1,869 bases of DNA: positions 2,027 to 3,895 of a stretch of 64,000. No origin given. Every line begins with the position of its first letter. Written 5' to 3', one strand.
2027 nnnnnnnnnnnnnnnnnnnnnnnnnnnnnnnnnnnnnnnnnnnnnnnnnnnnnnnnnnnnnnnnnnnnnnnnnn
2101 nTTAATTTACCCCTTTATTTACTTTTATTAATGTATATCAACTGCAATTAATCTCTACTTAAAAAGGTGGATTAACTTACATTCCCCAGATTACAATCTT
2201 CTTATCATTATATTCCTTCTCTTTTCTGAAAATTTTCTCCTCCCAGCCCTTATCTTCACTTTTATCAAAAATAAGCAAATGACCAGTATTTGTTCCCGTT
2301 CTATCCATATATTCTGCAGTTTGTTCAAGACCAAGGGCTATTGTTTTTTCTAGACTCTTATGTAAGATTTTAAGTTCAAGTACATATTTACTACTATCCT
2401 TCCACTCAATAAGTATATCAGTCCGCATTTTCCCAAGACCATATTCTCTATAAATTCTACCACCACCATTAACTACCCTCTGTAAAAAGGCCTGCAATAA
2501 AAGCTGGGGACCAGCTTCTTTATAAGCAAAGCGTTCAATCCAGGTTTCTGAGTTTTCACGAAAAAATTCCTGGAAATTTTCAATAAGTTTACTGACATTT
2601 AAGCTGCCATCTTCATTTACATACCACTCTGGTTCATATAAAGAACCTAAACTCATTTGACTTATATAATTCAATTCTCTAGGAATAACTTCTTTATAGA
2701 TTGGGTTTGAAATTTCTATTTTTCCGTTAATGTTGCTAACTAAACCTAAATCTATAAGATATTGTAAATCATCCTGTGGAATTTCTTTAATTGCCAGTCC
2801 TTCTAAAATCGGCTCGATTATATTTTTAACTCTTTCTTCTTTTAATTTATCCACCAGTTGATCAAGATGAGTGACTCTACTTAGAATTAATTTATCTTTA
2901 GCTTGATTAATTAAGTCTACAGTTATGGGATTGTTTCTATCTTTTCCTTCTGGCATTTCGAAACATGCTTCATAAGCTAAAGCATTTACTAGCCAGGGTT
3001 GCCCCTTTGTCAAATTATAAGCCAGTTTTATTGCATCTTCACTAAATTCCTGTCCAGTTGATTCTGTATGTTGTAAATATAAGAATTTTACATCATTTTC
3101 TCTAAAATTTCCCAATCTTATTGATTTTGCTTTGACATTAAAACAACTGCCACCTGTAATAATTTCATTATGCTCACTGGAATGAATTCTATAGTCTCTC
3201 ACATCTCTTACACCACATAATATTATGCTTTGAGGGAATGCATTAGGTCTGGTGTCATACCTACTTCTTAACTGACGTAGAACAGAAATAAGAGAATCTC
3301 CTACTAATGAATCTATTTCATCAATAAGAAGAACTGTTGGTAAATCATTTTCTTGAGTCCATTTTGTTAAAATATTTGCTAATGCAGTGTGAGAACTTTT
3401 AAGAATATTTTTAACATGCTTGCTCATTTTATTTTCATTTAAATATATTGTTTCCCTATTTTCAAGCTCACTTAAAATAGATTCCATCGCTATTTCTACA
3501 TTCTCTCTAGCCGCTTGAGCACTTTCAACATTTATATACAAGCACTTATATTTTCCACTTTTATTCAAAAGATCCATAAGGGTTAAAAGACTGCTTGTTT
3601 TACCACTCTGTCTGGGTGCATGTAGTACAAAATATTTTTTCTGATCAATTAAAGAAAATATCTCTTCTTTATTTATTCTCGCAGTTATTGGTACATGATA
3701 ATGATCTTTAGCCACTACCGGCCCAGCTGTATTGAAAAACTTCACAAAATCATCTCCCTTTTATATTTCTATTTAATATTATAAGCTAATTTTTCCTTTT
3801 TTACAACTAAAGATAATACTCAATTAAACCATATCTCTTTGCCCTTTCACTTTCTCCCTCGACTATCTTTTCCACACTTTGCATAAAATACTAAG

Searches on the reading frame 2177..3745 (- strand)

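Call 3: search_protein_families(library=pfam, proteins=[window:2177-3745:-], max_evalue=0.01)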
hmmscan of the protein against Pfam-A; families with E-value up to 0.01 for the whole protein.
window:2177-3745:- (522 aa): 10 families
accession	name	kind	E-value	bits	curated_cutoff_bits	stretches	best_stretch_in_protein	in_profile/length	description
PF13401.12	AAA_22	-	1.4e-09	38.8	27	1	35-184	4-128/130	AAA domain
PF14516.12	AAA_35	-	6.4e-09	35.5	27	1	40-352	35-327/331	AAA-like domain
PF13173.12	AAA_14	-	2.9e-06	27.8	27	1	36-118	2-84/129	AAA domain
PF24883.2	NPHP3_N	-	3e-05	24.7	24.8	1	35-161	21-151/164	Nephrocystin 3, N-terminal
PF01637.24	ATPase_2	-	9.6e-05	22.7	33.2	1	38-179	22-155/225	ATPase domain predominantly from Archaea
PF00004.35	AAA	-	0.00013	22.8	21.2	1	88-166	37-95/131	ATPase family associated with various cellular activities (AAA)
PF09820.16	AAA-ATPase_like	-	0.0004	20.7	26.1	1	29-152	24-157/201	Predicted AAA-ATPase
PF13191.12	AAA_16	-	0.00098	20.1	32.6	1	37-158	25-154/167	AAA ATPase domain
PF00270.35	DEAD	-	0.0028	17.8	26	1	27-164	5-146/167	DEAD/DEAH box helicase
PF13366.12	PDDEXK_3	-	0.003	18.3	22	1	432-501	52-114/117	PD-(D/E)XK nuclease superfamily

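Call 4: search_protein_families(library=padloc, proteins=[window:2177-3745:-], max_evalue=0.01)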
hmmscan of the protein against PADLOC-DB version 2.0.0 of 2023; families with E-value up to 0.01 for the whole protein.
window:2177-3745:- (522 aa): 4 families
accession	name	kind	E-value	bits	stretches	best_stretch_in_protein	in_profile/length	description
PDLC04789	PDC-S01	-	5.1e-06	23.8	1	22-119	3-96/375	-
PDLC04787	PDC-S01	-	0.00098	16.1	1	27-104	18-100/412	-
PDLC00135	GajB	-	0.003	14.5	1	26-62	10-46/603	UrvD helicase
PDLC00113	GajB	-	0.0052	13.4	1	21-126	12-113/579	UrvD helicase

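Call 51: search_protein_families(library=ncbifam, proteins=[window:2177-3745:-], max_evalue=0.01)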
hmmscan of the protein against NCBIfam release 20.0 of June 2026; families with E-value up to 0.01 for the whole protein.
window:2177-3745:- (522 aa): 1 family
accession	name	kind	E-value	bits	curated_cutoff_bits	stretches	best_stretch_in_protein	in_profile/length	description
NF058534.1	antiphage_HyoA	equivalog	0.0061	14.2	1200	1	433-503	1312-1387/1430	NACHT domain-containing antiphage protein HyoA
